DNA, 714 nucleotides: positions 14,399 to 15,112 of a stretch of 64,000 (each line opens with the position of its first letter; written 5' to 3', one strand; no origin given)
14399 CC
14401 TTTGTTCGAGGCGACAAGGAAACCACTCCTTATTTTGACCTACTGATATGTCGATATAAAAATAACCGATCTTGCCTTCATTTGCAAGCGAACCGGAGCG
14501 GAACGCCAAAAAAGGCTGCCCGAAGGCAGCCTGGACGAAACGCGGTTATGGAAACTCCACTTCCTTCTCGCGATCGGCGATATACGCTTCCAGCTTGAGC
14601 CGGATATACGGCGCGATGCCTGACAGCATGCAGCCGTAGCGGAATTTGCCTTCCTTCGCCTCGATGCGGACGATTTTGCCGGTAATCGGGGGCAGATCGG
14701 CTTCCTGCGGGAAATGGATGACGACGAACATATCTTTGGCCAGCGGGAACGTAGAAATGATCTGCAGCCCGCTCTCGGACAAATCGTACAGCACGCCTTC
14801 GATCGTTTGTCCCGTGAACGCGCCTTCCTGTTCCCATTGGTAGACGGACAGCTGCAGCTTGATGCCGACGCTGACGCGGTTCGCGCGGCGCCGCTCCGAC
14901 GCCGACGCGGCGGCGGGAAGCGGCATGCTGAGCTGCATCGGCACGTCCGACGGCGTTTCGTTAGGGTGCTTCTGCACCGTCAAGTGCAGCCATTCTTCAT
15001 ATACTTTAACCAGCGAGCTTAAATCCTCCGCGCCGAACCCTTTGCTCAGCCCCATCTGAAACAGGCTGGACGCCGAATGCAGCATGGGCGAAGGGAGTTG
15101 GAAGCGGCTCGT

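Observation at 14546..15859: β-Hydroxyacid dehydrogenase fused to a C-terminal PilZ domain, suggesting a metabolic enzyme gated by c-di-GMP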

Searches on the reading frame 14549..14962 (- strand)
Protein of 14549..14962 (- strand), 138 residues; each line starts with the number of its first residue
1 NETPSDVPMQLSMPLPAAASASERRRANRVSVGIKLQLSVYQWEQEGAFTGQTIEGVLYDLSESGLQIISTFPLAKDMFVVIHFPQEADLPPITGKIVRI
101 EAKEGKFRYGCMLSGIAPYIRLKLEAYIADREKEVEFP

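Call 14: search_solved_structures(query=window:14549-14950:-, max_evalue=10, show_alignments=3)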
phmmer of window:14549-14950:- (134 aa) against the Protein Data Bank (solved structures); distinct sequences matched with E-value up to 10: 2.
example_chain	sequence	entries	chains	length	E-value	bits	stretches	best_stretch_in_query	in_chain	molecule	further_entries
9qgl_7A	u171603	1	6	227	0.63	13.2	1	27-91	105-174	Contractile injection system tube protein N-terminal domain-containing protein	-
1mrz_A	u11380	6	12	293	1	12.6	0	93-129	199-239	Riboflavin kinase/FMN adenylyltransferase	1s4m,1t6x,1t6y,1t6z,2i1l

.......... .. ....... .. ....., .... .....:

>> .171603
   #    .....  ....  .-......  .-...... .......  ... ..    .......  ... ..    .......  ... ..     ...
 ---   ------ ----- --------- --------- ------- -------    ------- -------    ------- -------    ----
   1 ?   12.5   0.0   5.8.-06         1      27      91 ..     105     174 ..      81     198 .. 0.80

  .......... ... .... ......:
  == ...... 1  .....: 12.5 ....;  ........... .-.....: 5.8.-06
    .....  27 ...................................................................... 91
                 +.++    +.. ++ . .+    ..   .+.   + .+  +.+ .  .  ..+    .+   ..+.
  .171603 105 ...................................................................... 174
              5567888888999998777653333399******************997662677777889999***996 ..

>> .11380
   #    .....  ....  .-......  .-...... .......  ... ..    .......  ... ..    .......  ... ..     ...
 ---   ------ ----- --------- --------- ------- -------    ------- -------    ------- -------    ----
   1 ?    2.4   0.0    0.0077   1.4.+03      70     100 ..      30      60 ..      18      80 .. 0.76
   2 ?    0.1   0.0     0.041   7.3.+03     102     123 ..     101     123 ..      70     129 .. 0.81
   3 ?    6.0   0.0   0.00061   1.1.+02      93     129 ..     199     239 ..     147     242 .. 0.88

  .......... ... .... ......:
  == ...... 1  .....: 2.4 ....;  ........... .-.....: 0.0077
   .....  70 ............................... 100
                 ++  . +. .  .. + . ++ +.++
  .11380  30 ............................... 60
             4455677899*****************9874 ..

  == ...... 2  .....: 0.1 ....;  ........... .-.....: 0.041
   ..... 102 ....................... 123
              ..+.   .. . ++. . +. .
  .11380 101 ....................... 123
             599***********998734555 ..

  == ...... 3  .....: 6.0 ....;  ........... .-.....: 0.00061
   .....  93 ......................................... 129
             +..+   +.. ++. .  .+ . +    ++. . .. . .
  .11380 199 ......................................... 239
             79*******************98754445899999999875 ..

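Call 25: search_protein_representatives(protein=window:14549-14962:-)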
Query: 138 residues. Proteins with E-value up to 0.001 (for the whole library): 19; up to 1e-10: 13; up to 1e-30: 6. The best 19 are listed.
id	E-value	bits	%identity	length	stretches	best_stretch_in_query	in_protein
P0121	6.1e-48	178.3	67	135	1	16-132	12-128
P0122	5.3e-37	142.9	64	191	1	16-123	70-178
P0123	2.1e-35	137.7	60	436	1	19-129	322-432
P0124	1.5e-34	134.9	68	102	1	34-129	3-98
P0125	1.9e-32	128.1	51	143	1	19-129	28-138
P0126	2.3e-31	124.6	54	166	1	20-130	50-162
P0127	1.1e-27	112.7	49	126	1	21-128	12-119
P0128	1.6e-27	112.2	60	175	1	16-103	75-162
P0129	4.9e-26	107.4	51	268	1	22-129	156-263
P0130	1.6e-24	102.5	45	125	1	22-134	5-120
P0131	1.3e-20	89.9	67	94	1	72-131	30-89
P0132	1.5e-18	83.2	66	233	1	28-89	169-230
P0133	5.4e-14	68.4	54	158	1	13-79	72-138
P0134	2.2e-08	50.3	39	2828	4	26-90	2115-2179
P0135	1.3e-06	44.6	-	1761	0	-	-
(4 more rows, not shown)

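Call 32: search_solved_structures(query=A3, max_evalue=10, show_alignments=3)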
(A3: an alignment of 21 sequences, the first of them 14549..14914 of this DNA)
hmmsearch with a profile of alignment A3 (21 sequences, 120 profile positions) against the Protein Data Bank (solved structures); distinct sequences matched with E-value up to 10: 3.
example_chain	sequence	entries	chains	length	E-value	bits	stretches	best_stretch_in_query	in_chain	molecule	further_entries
1ljo_A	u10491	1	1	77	0.38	13.8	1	73-117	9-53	Archaeal Sm-like protein AF-Sm2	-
4rzy_A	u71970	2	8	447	1.5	11.9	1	73-112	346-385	Peptidase M24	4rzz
4s01_A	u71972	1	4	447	1.6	11.8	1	73-112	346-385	Peptidase M24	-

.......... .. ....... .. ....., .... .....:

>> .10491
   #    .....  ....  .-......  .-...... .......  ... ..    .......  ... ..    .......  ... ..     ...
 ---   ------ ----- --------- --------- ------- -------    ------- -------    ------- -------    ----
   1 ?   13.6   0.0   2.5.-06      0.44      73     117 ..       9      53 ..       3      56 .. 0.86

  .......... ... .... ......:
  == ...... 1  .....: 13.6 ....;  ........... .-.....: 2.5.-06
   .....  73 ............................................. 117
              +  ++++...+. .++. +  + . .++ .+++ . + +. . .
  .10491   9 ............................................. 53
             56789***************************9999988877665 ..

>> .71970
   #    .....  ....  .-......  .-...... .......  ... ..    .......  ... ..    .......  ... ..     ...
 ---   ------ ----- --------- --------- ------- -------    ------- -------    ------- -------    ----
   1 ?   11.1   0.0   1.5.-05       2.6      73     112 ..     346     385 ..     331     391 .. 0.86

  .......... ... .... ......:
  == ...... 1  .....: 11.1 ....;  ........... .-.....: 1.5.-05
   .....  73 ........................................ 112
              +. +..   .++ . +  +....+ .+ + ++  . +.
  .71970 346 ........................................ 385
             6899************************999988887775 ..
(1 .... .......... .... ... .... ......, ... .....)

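Call 35: find_related_loci(query=A3, collection=genome_contigs, flank=6000)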
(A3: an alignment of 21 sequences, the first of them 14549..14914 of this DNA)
Query A3 (122 aa) in genome_contigs; peptide patterns used: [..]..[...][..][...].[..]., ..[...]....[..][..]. (x = any residue, [..] = any of these).
195 stretches matched a pattern; 163 encode a relative of the query (tblastn E <= 1e-3); the best 80 are kept; 80 distinct loci.
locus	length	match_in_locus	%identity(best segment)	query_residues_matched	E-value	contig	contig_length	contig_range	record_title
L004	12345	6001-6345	74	2-116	2e-58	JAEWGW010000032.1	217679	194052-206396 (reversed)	MAG: Bacillota bacterium isolate OH_PBlB_45 k127_1196804, whole genome shotgun sequence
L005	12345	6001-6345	74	2-116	2e-58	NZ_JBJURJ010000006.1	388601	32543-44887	Paenibacillus mesotrionivorans strain P15 P15_scaffold6, whole genome shotgun sequence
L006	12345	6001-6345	74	2-116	2e-58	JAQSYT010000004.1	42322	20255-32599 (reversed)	MAG: Paenibacillaceae bacterium isolate L_E1_T20_B_bin.31 scaffold_873, whole genome shotgun sequence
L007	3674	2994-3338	74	2-116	3e-58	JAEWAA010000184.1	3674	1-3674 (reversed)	MAG: Bacillota bacterium isolate OH_PBB_190 k127_136506, whole genome shotgun sequence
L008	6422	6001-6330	76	7-116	4e-58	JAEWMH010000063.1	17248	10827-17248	MAG: Bacillota bacterium isolate OH_PDB_129 k127_1609517, whole genome shotgun sequence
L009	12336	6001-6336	76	1-112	4e-58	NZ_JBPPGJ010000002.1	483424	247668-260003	Gorillibacterium sp. sgz5001074 Scaffold2, whole genome shotgun sequence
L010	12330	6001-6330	75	7-116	1e-57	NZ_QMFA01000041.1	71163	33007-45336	Paenibacillus sp. YN15 scaffold41, whole genome shotgun sequence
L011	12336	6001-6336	78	1-112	9e-58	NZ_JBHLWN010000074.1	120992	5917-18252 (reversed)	Paenibacillus chartarius strain CCM 7759 platanus_K_21_77_99, whole genome shotgun sequence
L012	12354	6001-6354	71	1-118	9e-58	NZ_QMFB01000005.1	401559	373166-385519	Paenibacillus contaminans strain CKOBP-6 scaffold5, whole genome shotgun sequence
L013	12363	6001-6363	70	1-121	9e-58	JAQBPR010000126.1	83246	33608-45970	MAG: Bacilli bacterium isolate RYN_352 scaffold_2464345, whole genome shotgun sequence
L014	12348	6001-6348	72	6-121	3e-57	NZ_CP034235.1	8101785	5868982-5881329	Paenibacillus psychroresistens strain ML311-T8 chromosome, complete genome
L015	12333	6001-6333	75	3-113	7e-57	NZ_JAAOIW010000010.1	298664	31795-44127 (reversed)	Paenibacillus agricola strain S3N08 contig10, whole genome shotgun sequence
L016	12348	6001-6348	71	6-121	9e-57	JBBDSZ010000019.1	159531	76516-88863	MAG: Paenibacillaceae bacterium isolate LejiaC_42_57 Lejia_C_174_length_159531_cov_36, whole genome shotgun sequence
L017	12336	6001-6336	71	4-115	2e-56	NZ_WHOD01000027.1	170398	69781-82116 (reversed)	Paenibacillus foliorum strain LMG 31456 Contig_29_90.7605, whole genome shotgun sequence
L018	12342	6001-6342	71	7-120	2e-56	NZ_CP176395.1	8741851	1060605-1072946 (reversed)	Paenibacillus sp. MBLB4367 chromosome, complete genome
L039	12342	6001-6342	67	7-120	1e-52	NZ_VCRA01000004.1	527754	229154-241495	Paenibacillus mesophilus strain SYSU K30004 Scaffold4, whole genome shotgun sequence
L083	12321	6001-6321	65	6-112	2e-49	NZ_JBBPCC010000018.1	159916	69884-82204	Paenibacillus filicis strain KACC14197 contig18, whole genome shotgun sequence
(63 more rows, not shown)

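Call 38: predict_structure(alignment_id=A3)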
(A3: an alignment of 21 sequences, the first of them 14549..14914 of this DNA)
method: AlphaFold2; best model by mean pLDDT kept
length: 122 residues; sequences in the alignment: 21
mean_pLDDT: 82.4   pTM: 0.72
mean pLDDT of the five models: 82.4, 81.1, 80.8, 79.8, 79.6
residues with pLDDT >= 90: 62; 70-90: 38; 50-70: 9; < 50: 13
segments of 3 or more residues with pLDDT < 50: 1-11
pLDDT, mean of each block of 10 residues (from residue 1): 46 70 84 83 83 94 93 93 94 92 89 77 45
secondary structure, 60 per line:
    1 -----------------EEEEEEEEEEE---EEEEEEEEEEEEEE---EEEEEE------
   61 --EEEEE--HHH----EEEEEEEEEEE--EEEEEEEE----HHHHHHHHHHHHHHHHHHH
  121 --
elements in order: E18-28 E32-45 E49-54 E63-67 E77-87 E90-97 H102-120

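Call 41: fold_search(model_id=the predicted structure, library=pdb)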
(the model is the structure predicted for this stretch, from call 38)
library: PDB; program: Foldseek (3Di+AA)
matches with E <= 10: 1149; with E <= 0.001: 2
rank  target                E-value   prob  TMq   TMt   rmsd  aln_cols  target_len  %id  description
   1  5ked_B                8.9e-04  1.00  0.57  0.35   3.9       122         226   11  Structure of the 2.65 Angstrom P2(1) crystal of K. pneumonia MrkH (released 2016-08-17)
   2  5kec_D                8.9e-04  1.00  0.54  0.33   4.2       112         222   12  Structure of K. pneumonia MrkH in its apo state. (released 2016-08-17)
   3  2rde_A                1.2e-03  1.00  0.49  0.29   4.8       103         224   20  Crystal structure of VCA0042 complexed with c-di-GMP (released 2007-10-30)
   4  5y6g                  1.4e-03  1.00  0.60  0.57   3.3       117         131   16  PilZ domain with c-di-GMP of YcgR from Escherichia coli (released 2018-07-18)
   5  5kec_A                1.7e-03  1.00  0.55  0.32   3.8       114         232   12  Structure of K. pneumonia MrkH in its apo state. (released 2016-08-17)
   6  4xrn_D                1.9e-03  1.00  0.52  0.58   4.1       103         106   14  Pilz domain with c-di-gmp of a protein from Pseudomonas aeruginosa (released 2016-02-03)
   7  1ywu_MODEL_1_A        2.5e-03  1.00  0.49  0.48   6.1       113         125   18  Solution NMR structure of Pseudomonas Aeruginosa protein PA4608. Northeast Structural Genomics target PaT7 (released 2005-03-29)
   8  5ked_A                2.6e-03  1.00  0.61  0.35   3.7       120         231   12  Structure of the 2.65 Angstrom P2(1) crystal of K. pneumonia MrkH (released 2016-08-17)
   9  4rt0_C                3.1e-03  1.00  0.49  0.54   4.1       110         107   14  Structure of the Alg44 PilZ domain from Pseudomonas aeruginosa PAO1 in complex with c-di-GMP (released 2015-04-08)
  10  3kyf                  3.5e-03  1.00  0.63  0.36   3.9       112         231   11  Crystal structure of P4397 complexed with c-di-GMP (released 2010-04-14)
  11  2rde_B                4.3e-03  1.00  0.50  0.29   4.5       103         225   19  Crystal structure of VCA0042 complexed with c-di-GMP (released 2007-10-30)
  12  5vx6_A                4.6e-03  1.00  0.57  0.36   3.9       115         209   18  Structure of Bacillus subtilis Inhibitor of motility (MotI/DgrA) (released 2017-11-22)
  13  2gjg                  5.4e-03  1.00  0.61  0.33   3.6       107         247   12  CRYSTAL STRUCTURE OF A PILZ-CONTAINING PROTEIN (PP4397) FROM PSEUDOMONAS PUTIDA KT2440 AT 2.25 A RESOLUTION (released 2006-04-25)
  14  4i86_B                5.4e-03  1.00  0.51  0.61   4.1       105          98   18  Crystal structure of PilZ domain of CeSA from cellulose synthesizing bacterium (released 2013-04-03)
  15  5kgo_A                6.7e-03  1.00  0.58  0.35   3.6       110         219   14  Structure of K. pneumonia MrkH-c-di-GMP complex (released 2016-08-17)
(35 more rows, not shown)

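Call 47: find_encoding_contigs(protein=P0126, flank=6000, max_places=2)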
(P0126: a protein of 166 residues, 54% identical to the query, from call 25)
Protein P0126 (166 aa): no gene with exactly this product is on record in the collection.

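Call 48: find_encoding_contigs(protein=P0129, flank=6000, max_places=2)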
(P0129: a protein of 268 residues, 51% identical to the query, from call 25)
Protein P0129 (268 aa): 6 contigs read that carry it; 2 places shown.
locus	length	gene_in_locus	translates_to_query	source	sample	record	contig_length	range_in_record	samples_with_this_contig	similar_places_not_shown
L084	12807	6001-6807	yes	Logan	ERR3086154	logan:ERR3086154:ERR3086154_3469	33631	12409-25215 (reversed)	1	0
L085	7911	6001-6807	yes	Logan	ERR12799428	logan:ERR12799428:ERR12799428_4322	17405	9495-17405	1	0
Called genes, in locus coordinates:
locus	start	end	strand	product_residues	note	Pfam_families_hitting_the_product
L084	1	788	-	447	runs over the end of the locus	PF14398:ATPgrasp_YheCD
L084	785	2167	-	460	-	PF14397:ATPgrasp_ST (faint), PF14398:ATPgrasp_YheCD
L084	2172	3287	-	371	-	PF14398:ATPgrasp_YheCD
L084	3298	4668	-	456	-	PF14398:ATPgrasp_YheCD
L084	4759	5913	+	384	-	PF04286:DUF445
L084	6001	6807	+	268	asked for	PF06094:GGACT, PF13772:AIG2_2, PF07238:PilZ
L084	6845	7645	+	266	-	PF02666:PS_Dcarbxylase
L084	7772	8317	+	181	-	PF02632:BioY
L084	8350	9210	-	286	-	PF01418:HTH_6, PF01380:SIS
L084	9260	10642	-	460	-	PF00202:Aminotran_3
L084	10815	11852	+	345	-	PF16868:NMT1_3, PF12974:Phosphonate-bd (weak), PF09084:NMT1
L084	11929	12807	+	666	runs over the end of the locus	PF06808:DctM, PF11874:DUF3394 (weak)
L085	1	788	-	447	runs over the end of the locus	PF14398:ATPgrasp_YheCD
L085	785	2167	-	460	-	PF14397:ATPgrasp_ST (faint), PF14398:ATPgrasp_YheCD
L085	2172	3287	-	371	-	PF03133:TTL (faint), PF14398:ATPgrasp_YheCD, PF14397:ATPgrasp_ST (faint)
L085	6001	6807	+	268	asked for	PF06094:GGACT, PF13772:AIG2_2, PF07238:PilZ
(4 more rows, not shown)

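Call 49: search_protein_families(library=pfam, proteins=[P0129, P0127, P0130, P0126, P0125, P0121, L083:9115-10260:+, L039:6330-6773:-], max_evalue=0.01)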
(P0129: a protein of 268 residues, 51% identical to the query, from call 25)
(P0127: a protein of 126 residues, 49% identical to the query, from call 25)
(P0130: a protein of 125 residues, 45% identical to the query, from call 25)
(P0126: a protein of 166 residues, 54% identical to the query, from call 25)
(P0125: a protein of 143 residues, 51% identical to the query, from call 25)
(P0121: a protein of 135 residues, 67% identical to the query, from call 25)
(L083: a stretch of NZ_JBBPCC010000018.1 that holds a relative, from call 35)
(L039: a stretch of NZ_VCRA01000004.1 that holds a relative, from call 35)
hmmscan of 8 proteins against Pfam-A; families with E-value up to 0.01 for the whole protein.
P0129 (268 aa): 3 families
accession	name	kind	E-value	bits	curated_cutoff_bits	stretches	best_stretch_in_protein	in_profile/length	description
PF13772.11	AIG2_2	-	2.4e-15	57.2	27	1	60-130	1-70/83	AIG2-like family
PF06094.17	GGACT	-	6.5e-15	56.2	22.8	1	5-122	1-118/120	Gamma-glutamyl cyclotransferase, AIG2-like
PF07238.19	PilZ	-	1.2e-12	48.5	22.5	1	157-263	1-101/102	PilZ domain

P0127 (126 aa): 1 family
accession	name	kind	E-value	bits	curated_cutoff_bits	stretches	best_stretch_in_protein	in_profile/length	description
PF07238.19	PilZ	-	3e-12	47.2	22.5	1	14-120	1-101/102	PilZ domain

P0130 (125 aa): 1 family
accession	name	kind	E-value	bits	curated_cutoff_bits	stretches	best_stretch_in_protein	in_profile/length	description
PF07238.19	PilZ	-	9.8e-11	42.3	22.5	1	7-111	2-100/102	PilZ domain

P0126 (166 aa): 1 family
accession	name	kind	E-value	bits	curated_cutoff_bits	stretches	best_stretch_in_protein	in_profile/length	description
PF07238.19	PilZ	-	2.7e-08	34.5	22.5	1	53-160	1-100/102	PilZ domain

P0125 (143 aa): 1 family
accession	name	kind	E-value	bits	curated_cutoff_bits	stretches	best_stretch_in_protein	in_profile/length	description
PF07238.19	PilZ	-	4.9e-11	43.3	22.5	1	32-138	1-101/102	PilZ domain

P0121 (135 aa): 1 family
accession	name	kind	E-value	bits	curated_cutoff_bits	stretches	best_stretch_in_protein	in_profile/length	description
PF07238.19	PilZ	-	3.5e-11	43.8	22.5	1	19-125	1-101/102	PilZ domain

L083:9115-10260:+ (381 aa): 2 families
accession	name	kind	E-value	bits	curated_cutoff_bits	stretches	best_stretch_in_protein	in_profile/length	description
PF00990.26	GGDEF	-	7.5e-41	140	23.8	1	202-356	2-161/161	Diguanylate cyclase, GGDEF domain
PF24898.2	GGDEF_GdpP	-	0.0024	18.6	30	1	238-360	1-119/126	Cyclic-di-AMP phosphodiesterase GdpP-like, GGDEF domain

L039:6330-6773:- (147 aa): 1 family
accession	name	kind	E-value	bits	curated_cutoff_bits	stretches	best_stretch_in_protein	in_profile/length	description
PF06865.17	Ppnp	-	5.7e-37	126.4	25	1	52-143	1-92/92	Pyrimidine/purine nucleoside phosphorylase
